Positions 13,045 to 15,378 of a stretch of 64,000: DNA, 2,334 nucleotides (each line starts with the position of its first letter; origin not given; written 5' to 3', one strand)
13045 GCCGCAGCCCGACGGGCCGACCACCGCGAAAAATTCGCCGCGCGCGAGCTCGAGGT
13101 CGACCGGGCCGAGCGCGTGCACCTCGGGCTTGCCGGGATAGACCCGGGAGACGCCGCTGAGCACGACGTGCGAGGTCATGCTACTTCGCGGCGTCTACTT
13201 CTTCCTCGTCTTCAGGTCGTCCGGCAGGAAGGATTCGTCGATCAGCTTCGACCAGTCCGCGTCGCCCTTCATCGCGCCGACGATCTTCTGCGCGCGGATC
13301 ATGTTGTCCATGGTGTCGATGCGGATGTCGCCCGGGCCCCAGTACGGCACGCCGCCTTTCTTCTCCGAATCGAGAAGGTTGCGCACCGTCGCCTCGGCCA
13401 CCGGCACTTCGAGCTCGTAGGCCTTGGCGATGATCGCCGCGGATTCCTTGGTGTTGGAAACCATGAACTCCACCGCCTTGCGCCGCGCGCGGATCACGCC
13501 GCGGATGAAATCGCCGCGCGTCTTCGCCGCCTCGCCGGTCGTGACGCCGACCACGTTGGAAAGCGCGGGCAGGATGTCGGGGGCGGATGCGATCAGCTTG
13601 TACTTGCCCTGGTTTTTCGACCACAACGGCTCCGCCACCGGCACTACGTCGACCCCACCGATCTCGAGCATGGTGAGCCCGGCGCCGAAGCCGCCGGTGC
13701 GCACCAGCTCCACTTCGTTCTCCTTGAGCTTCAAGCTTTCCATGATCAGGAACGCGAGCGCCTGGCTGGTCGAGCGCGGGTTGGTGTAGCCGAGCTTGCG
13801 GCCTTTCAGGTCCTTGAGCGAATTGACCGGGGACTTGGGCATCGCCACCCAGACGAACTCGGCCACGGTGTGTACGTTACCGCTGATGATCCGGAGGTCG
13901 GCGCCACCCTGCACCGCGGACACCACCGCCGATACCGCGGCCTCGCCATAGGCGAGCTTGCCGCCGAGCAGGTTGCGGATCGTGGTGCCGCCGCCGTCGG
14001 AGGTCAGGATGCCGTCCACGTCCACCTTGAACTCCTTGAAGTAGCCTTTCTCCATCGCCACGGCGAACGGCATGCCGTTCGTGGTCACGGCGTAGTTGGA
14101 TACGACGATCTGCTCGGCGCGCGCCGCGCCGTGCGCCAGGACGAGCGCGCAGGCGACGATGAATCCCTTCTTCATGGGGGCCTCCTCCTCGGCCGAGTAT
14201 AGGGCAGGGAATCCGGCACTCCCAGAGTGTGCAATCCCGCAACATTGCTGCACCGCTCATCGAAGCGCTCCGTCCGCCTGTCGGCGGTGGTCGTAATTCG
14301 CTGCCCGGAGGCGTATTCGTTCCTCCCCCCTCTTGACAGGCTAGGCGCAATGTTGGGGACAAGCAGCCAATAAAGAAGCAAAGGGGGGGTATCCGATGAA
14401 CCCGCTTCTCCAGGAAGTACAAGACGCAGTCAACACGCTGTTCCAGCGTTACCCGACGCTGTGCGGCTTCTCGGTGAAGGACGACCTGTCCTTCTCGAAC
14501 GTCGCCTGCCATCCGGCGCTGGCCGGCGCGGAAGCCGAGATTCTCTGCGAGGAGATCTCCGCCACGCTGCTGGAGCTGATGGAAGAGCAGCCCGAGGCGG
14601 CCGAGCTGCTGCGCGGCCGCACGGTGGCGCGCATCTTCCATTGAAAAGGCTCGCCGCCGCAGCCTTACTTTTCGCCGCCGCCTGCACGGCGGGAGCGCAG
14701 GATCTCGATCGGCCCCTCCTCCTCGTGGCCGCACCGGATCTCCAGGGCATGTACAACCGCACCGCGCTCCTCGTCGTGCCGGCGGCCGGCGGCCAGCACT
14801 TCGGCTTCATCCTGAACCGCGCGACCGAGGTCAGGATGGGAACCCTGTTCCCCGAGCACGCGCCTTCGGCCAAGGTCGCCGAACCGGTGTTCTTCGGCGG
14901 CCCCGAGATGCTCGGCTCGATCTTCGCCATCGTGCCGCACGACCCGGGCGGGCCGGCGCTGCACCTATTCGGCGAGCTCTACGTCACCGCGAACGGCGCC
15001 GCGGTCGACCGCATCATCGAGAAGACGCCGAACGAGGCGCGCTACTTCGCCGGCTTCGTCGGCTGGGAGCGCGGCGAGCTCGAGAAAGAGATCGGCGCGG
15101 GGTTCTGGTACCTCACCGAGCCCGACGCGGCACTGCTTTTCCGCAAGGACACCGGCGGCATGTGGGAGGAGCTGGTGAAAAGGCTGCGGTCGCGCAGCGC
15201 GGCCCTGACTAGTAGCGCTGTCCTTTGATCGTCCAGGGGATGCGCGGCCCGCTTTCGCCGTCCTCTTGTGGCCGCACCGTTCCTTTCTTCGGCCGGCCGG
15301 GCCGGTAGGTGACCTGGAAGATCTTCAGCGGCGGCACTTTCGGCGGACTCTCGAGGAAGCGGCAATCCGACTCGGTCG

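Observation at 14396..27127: Five dispersed paralogs of an unrecognised small-protein family, each ending L-x-G-[RK]-T-[FV]-x-R-x-[LF]-H-stop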

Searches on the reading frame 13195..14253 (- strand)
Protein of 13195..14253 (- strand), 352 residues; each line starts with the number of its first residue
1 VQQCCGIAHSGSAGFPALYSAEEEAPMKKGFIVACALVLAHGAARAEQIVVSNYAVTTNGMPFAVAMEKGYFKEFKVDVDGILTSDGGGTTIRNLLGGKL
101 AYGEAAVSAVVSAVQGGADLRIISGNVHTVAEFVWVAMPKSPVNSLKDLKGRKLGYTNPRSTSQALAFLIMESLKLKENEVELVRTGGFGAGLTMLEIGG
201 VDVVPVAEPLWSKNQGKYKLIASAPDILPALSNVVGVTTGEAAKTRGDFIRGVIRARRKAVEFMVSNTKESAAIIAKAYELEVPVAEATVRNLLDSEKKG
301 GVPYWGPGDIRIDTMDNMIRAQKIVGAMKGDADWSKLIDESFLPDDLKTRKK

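Call 13: search_protein_families(library=pfam, proteins=[window:13195-14253:-], max_evalue=0.001)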
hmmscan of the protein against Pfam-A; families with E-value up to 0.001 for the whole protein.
window:13195-14253:- (352 aa): 3 families
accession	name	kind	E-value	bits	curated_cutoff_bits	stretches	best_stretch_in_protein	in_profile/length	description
PF09084.16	NMT1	-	3e-20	73.5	20.5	1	58-270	2-215/216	NMT1/THI5 like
PF16868.10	NMT1_3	-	3.6e-05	24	27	1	110-199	63-159/289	NMT1-like family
PF12974.12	Phosphonate-bd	-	0.00012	22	27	1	131-211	85-167/242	ABC transporter, phosphonate, periplasmic substrate-binding protein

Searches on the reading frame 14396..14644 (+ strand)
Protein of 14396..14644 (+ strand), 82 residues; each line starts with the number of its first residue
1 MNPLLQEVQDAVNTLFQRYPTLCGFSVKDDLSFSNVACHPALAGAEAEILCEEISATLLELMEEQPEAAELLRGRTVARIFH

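Call 4: search_protein_families(library=pfam, proteins=[window:14396-14641:+], max_evalue=10)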
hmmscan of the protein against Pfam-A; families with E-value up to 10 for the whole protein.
window:14396-14641:+ (82 aa): 0 families

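Call 5: search_protein_families(library=ncbifam, proteins=[window:14396-14641:+], max_evalue=10)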
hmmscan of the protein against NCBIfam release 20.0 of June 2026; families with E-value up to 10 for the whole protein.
window:14396-14641:+ (82 aa): 0 families

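Call 8: find_homologous_proteins(query=A1, max_evalue=0.001)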
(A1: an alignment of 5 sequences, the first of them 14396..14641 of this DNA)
Query A1 (5 sequences) (82 aa, profile of the alignment): 2490 proteins with E <= 0.001 among 4307 candidates; the best 120 are listed.
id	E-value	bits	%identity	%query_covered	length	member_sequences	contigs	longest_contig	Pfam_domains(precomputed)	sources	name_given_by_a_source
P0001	5.2e-45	170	30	84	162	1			-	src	-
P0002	1.1e-40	156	30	100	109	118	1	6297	-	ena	-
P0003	1.5e-40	156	31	100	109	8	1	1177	-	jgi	jgi:hypothetical protein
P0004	8.5e-40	154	32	100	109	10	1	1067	-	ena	-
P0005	8.6e-40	153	31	100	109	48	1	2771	-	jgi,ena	jgi:hypothetical protein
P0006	8.7e-40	153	31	100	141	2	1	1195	-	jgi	jgi:hypothetical protein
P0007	8.8e-40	153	31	100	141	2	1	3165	-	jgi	jgi:hypothetical protein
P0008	8.8e-40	153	31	100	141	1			-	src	-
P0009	9.0e-40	153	31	100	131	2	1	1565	-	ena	-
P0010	9.7e-40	153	32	100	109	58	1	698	-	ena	-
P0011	1.0e-39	153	34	87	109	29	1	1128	-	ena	-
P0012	1.1e-39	153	31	100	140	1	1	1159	-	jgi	jgi:hypothetical protein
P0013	1.1e-39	153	31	100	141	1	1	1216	-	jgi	jgi:hypothetical protein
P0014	1.1e-39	153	31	100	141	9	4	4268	-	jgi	jgi:hypothetical protein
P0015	1.1e-39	153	30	100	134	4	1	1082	-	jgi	jgi:hypothetical protein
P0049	5.0e-38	148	33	100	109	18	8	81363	-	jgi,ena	-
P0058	7.1e-38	147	31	100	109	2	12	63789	-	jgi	-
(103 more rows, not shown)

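Call 14: search_protein_representatives(alignment_id=A1)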
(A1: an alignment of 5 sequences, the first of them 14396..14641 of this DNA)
Query: 5 sequences, 101 profile positions. Proteins with E-value up to 0.001 (for the whole library): 379; up to 1e-10: 204; up to 1e-30: 4. The best 150 are listed.
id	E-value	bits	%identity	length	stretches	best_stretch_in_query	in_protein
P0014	3.6e-40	153.1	-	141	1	1-101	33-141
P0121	2.1e-36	141.0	-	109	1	5-101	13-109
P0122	2.6e-36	140.7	-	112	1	3-101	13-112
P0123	4.6e-32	127.0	-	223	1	5-101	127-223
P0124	4.7e-29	117.4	-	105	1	8-101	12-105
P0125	4.2e-27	111.1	-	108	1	6-101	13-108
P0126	1.1e-25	106.6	-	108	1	4-100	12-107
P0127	3.1e-25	105.1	-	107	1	7-101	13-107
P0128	6.8e-25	104.0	-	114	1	24-101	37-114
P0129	4.5e-24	101.4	-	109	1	7-101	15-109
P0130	7.2e-24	100.7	-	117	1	35-101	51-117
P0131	8.3e-24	100.5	-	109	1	5-100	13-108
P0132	8.9e-24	100.5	-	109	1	5-101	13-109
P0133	2.1e-23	99.3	-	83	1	9-101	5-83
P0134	2.9e-23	98.8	-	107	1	7-101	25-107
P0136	5.7e-23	97.8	-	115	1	13-101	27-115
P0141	3.1e-22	95.5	-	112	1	6-101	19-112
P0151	4.2e-21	91.9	-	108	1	6-101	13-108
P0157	1.3e-20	90.3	-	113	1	4-101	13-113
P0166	1.4e-19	87.0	-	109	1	5-101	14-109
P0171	3.4e-19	85.7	-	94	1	4-101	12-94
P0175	4.5e-19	85.3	-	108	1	4-101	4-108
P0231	5.5e-15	72.2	-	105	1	6-101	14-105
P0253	4.7e-14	69.2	-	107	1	6-101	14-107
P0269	5.1e-13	65.9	-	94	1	5-101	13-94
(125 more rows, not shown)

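Call 19: find_encoding_contigs(protein=P0049, flank=10000, max_places=4)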
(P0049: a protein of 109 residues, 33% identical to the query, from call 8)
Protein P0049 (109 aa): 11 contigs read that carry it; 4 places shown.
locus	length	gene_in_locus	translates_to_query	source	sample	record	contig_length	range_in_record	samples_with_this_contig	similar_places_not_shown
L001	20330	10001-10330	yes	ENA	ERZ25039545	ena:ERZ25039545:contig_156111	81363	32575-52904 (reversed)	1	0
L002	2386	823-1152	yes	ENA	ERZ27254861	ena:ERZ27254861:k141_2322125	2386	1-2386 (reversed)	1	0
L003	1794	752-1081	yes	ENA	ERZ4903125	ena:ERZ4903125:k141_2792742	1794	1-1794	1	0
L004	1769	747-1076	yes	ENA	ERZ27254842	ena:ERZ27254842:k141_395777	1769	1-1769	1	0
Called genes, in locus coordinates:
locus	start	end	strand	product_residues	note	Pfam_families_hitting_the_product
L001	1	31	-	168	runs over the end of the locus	PF00067:p450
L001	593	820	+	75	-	-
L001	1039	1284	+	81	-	PF19029:DUF883_C (weak)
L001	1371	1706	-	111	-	-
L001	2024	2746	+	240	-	PF02678:Pirin, PF05726:Pirin_C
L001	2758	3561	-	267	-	PF00027:cNMP_binding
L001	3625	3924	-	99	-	-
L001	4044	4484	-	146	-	-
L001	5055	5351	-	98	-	-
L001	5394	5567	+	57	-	-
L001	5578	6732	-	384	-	PF07690:MFS_1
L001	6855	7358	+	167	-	PF09351:DUF1993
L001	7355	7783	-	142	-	-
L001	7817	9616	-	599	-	PF00999:Na_H_Exchanger, PF02254:TrkA_N, PF27452:KefB_C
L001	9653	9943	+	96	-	-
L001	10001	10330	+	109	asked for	-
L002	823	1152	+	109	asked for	-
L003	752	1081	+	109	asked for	-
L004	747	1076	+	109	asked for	-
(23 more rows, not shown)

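Call 22: find_encoding_contigs(protein=P0058, flank=10000, max_places=3)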
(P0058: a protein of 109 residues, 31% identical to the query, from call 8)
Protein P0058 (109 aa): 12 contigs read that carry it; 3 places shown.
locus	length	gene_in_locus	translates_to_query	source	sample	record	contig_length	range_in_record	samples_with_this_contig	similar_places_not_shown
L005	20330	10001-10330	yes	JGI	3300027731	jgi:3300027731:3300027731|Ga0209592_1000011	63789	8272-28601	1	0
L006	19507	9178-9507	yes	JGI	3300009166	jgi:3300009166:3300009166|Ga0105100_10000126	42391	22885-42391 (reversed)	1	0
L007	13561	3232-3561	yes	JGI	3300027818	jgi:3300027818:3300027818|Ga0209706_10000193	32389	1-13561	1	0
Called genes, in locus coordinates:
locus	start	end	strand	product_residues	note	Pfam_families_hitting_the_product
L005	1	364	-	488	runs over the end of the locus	PF00067:p450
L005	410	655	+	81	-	PF19029:DUF883_C (weak)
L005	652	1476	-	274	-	PF03446:NAD_binding_2, PF14833:NAD_binding_11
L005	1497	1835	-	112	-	-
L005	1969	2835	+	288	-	PF02678:Pirin, PF05726:Pirin_C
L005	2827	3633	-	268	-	PF00027:cNMP_binding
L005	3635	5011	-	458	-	PF01565:FAD_binding_4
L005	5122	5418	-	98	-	-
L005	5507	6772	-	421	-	PF07690:MFS_1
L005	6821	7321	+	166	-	PF09351:DUF1993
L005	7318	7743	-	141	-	-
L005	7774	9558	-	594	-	PF00999:Na_H_Exchanger, PF02254:TrkA_N, PF27452:KefB_C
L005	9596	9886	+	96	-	-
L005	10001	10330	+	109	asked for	-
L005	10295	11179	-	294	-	PF09084:NMT1 (faint)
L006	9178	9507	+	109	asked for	-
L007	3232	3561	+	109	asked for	-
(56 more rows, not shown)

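Call 41: find_encoding_contigs(protein=P0171, flank=8000, max_places=4)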
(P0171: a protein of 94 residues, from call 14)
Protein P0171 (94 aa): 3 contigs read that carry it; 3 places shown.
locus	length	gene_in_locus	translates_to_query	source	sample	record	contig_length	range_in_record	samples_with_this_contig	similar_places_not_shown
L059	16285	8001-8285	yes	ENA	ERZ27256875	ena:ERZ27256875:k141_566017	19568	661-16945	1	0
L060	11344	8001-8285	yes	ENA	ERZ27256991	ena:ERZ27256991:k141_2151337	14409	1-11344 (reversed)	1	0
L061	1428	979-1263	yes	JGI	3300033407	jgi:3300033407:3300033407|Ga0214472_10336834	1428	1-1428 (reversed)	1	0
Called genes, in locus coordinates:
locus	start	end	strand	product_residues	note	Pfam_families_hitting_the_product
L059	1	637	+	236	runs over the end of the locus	PF00005:ABC_tran, PF13304:AAA_21 (faint)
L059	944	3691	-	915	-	PF01564:Spermine_synth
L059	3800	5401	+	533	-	PF00005:ABC_tran, PF02463:SMC_N (faint), PF13555:AAA_29 (faint), PF01926:MMR_HSR1 (faint), PF13304:AAA_21 (faint), PF13521:AAA_28 (faint), PF12848:ABC_tran_Xtn, PF00005:ABC_tran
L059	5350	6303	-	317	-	PF00126:HTH_1, PF03466:LysR_substrate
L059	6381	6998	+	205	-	PF02525:Flavodoxin_2, PF03358:FMN_red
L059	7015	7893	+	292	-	PF02678:Pirin, PF05726:Pirin_C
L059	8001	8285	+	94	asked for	-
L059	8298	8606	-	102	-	-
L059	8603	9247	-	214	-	-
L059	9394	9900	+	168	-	PF09351:DUF1993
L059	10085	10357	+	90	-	PF19029:DUF883_C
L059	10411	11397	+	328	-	PF04909:Amidohydro_2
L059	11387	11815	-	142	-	-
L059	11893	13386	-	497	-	PF01565:FAD_binding_4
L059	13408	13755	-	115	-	-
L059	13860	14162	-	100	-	-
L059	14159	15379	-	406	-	PF07690:MFS_1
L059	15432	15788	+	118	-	-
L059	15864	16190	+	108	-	-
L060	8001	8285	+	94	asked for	-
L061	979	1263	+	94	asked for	-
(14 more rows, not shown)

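Call 42: find_encoding_contigs(protein=window:14396-14644:+, flank=10000, max_places=4)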
Protein window:14396-14644:+ (82 aa): 22 contigs read that carry it; 4 places shown.
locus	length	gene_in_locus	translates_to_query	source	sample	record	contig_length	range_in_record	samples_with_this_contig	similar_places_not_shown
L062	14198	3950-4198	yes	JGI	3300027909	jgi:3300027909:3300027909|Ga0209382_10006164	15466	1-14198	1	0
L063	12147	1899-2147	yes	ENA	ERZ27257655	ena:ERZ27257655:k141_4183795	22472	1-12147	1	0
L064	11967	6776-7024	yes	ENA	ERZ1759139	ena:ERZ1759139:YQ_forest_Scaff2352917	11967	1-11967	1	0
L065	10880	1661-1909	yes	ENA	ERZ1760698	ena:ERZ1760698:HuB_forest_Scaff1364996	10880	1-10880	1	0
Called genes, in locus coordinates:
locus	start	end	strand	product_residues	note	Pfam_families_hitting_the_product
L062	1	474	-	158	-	?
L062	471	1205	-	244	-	PF00528:BPD_transp_1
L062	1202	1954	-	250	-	PF00528:BPD_transp_1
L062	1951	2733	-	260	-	PF00005:ABC_tran, PF13304:AAA_21 (faint)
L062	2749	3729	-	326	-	PF09084:NMT1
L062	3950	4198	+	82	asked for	-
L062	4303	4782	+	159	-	PF02622:DUF179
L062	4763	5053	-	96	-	-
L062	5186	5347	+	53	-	-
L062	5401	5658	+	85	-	PF19029:DUF883_C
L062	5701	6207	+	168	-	PF09351:DUF1993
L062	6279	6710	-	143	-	-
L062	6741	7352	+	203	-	-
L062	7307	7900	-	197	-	PF22285:DUF6962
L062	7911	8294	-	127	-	-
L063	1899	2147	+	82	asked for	-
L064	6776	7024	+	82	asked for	-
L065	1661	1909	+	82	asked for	-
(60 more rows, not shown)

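Call 51: list_cluster_members(proteins=[P0269, P0253, P0231, P0175, P0166, P0151, P0136, P0141, P0157, P0124])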
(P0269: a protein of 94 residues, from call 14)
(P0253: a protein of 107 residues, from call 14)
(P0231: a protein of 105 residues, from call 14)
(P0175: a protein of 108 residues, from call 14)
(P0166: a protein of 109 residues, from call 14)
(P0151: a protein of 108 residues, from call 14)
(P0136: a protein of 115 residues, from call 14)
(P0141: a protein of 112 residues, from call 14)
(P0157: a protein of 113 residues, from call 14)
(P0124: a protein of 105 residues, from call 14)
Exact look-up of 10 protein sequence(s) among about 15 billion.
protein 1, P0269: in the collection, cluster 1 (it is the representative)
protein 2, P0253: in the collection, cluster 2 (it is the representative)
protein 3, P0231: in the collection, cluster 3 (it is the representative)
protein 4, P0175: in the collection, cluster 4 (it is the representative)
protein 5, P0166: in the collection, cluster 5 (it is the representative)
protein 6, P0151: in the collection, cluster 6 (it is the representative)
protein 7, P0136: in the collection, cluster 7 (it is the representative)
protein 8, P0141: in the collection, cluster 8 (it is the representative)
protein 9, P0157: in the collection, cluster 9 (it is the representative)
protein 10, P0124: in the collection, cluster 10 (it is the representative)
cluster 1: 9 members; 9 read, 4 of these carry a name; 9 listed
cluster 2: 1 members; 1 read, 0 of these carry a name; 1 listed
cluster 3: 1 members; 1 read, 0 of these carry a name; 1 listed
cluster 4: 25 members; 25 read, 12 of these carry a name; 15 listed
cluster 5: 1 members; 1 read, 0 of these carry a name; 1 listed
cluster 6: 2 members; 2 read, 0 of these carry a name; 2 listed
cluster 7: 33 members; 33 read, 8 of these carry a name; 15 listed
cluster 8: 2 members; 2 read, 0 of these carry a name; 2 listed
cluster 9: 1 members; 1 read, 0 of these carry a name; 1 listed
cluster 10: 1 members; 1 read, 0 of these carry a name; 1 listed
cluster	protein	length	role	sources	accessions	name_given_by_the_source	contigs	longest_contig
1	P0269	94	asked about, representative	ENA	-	-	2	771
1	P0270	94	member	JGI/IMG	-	hypothetical protein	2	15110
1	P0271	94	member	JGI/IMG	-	hypothetical protein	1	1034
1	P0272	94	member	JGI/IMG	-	hypothetical protein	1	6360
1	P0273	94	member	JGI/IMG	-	hypothetical protein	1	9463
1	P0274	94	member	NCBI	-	-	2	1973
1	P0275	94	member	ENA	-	-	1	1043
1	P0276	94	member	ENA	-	-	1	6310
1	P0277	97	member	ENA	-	-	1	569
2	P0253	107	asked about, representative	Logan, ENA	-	-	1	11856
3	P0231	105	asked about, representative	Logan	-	-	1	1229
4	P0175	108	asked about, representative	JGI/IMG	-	hypothetical protein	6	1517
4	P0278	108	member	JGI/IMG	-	hypothetical protein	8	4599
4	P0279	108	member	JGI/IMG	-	hypothetical protein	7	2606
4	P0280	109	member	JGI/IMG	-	hypothetical protein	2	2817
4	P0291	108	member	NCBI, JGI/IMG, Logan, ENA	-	-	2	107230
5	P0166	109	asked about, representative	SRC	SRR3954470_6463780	-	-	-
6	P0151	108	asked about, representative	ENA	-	-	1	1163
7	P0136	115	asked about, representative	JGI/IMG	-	-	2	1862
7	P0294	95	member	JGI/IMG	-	hypothetical protein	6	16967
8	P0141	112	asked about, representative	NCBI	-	-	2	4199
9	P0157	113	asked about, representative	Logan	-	-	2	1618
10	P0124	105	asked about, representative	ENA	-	-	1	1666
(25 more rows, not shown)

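Call 52: find_encoding_contigs(protein=P0291, flank=9000, max_places=2)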
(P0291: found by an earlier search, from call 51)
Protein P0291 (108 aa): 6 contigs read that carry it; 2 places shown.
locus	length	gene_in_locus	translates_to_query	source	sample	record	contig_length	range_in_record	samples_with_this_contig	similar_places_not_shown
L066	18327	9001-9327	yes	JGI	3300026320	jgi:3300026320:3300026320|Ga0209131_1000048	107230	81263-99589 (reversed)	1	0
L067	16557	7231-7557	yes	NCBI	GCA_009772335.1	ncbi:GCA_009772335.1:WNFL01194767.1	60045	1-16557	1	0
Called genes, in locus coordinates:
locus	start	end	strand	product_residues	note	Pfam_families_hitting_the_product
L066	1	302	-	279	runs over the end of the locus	PF00027:cNMP_binding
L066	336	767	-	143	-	-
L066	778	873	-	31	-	-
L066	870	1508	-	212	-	PF22285:DUF6962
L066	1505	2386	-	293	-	PF04072:LCM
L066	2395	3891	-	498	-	PF01565:FAD_binding_4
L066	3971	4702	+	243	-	PF03992:ABM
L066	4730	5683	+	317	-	PF04199:Cyclase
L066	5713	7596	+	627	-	PF02776:TPP_enzyme_N, PF00205:TPP_enzyme_M, PF02775:TPP_enzyme_C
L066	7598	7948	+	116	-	PF00034:Cytochrom_C (faint), PF13442:Cytochrome_CBB3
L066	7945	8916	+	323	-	PF03401:TctC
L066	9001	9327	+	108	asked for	-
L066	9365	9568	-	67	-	-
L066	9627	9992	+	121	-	-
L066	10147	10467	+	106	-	-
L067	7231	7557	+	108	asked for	-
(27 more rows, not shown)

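Call 53: find_encoding_contigs(protein=P0294, flank=9000, max_places=2)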
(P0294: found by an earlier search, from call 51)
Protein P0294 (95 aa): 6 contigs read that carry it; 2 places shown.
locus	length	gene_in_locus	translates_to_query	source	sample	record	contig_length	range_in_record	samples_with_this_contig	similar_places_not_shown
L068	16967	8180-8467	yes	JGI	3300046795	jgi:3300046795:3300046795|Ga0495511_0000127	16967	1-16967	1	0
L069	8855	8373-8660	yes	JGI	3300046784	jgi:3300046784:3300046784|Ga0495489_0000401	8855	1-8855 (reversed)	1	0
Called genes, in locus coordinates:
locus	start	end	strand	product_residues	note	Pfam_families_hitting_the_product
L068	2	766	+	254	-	?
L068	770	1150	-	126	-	-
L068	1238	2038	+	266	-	PF27522:YDMC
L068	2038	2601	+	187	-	PF08291:Peptidase_M15_3 (weak)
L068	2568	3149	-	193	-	PF22285:DUF6962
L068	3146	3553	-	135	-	-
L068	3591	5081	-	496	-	PF01565:FAD_binding_4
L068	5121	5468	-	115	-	-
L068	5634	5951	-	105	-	-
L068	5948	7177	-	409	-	PF07690:MFS_1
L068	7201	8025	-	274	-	PF00027:cNMP_binding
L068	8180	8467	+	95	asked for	-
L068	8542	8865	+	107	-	-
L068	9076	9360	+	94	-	-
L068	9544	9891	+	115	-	-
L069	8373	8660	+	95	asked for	-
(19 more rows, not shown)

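Call 66: search_protein_families(library=padloc, proteins=[window:14396-14641:+], max_evalue=1)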
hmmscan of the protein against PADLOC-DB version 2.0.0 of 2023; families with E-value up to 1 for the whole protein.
window:14396-14641:+ (82 aa): 0 families

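Call 67: search_protein_families(library=phrogs, proteins=[window:14396-14641:+], max_evalue=1)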
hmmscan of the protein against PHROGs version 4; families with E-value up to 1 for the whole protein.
window:14396-14641:+ (82 aa): 0 families

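Call 85: find_encoding_contigs(protein=P0270, flank=8000, max_places=2)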
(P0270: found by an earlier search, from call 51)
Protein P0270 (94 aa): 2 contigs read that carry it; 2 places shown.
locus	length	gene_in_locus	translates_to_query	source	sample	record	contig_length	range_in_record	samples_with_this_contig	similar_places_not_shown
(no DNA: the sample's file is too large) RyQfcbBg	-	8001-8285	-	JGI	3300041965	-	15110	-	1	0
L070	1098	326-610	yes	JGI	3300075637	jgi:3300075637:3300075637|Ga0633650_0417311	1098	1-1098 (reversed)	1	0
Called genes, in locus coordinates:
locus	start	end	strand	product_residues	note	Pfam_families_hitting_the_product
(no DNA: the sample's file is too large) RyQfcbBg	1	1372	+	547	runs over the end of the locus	-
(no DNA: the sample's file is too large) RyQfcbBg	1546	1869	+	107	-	-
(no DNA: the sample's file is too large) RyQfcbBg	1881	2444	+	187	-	PF02622:DUF179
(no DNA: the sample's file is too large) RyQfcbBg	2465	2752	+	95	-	-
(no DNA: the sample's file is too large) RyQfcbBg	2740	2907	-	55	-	-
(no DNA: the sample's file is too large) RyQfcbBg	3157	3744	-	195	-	PF03466:LysR_substrate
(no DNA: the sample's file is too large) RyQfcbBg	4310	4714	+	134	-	PF02525:Flavodoxin_2, PF03358:FMN_red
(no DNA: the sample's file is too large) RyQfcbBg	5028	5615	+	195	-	PF02678:Pirin (weak), PF05726:Pirin_C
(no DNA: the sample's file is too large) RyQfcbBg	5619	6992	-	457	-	PF06123:CreD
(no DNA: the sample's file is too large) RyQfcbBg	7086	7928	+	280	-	PF09832:DUF2059 (faint)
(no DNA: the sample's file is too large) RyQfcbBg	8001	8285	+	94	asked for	-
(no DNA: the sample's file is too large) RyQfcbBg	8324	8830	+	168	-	PF09351:DUF1993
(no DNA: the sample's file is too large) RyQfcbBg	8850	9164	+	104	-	PF01627:Hpt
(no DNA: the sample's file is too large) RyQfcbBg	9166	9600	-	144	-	-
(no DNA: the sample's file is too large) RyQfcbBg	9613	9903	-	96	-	-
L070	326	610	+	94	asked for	-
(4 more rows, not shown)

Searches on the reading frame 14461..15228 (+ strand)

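Call 13: search_protein_families(library=pfam, proteins=[window:14461-15228:+], max_evalue=0.001)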
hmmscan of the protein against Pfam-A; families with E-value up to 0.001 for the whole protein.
window:14461-15228:+ (255 aa): 1 family
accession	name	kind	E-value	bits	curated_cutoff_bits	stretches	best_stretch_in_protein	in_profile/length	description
PF02622.21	DUF179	-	5.4e-23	82.2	27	1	96-242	6-156/157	AlgH-like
